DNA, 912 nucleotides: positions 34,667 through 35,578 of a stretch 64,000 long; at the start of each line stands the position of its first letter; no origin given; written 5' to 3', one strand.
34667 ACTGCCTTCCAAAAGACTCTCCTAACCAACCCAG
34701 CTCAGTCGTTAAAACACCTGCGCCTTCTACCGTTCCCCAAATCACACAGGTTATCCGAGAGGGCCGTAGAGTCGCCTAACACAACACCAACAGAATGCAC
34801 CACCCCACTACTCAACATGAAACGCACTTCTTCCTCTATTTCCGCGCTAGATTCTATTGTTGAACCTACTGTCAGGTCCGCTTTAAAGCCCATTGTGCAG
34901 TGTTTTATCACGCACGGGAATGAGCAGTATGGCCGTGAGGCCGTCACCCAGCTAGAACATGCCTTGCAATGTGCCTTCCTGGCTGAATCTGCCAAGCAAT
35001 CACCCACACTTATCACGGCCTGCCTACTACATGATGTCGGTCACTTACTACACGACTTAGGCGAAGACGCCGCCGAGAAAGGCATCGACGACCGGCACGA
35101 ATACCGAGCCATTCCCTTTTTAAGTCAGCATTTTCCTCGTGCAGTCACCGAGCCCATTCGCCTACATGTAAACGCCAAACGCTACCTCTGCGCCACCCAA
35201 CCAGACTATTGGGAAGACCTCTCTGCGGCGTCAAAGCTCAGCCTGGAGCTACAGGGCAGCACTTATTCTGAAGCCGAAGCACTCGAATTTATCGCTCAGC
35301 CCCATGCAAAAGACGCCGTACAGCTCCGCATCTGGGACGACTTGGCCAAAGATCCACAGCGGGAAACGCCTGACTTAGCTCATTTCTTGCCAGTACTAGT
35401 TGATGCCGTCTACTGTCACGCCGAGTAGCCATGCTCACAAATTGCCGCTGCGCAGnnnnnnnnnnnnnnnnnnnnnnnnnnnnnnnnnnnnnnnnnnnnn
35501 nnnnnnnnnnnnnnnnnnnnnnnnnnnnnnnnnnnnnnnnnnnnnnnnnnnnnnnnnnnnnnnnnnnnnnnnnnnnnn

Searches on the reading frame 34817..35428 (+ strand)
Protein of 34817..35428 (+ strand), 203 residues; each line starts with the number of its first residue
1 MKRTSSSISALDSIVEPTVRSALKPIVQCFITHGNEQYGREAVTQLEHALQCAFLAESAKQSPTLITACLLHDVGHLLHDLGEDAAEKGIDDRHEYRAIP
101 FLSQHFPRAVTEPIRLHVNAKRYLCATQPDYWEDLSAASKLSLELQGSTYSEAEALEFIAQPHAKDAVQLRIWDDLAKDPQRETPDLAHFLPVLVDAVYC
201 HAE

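Call 3: search_protein_families(library=pfam, proteins=[window:34817-35428:+], max_evalue=0.1)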
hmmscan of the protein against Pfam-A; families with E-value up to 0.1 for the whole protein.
window:34817-35428:+ (203 aa): 1 family
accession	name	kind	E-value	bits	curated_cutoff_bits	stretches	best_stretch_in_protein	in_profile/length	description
PF01966.28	HD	-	1.4e-05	25.8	22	1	46-117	2-85/116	HD domain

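Call 4: search_protein_families(library=ncbifam, proteins=[window:34817-35428:+], max_evalue=0.1)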
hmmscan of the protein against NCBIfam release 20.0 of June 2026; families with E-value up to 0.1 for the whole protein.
window:34817-35428:+ (203 aa): 4 families
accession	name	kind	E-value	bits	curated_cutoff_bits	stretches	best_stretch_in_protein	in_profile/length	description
TIGR03276.1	Phn-HD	hypoth_equivalog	1.1e-68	230.3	214.6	1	22-195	3-176/179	phosphonate degradation HD-domain oxygenase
NF049941.1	HyMthAminphonOxyTmpB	equivalog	1e-48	165.6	300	1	26-198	11-183/188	(R)-1-hydroxy-2-trimethylaminoethylphosphonate oxygenase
NF052439.1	HMPDioxPhnZ1GIM8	equivalog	2.9e-43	147.7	300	1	21-190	21-190/199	hydroxymethylphosphonate dioxygenase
TIGR00277.1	HDIG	domain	0.027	14.4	27.6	1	46-96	6-59/84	HDIG domain-containing metalloprotein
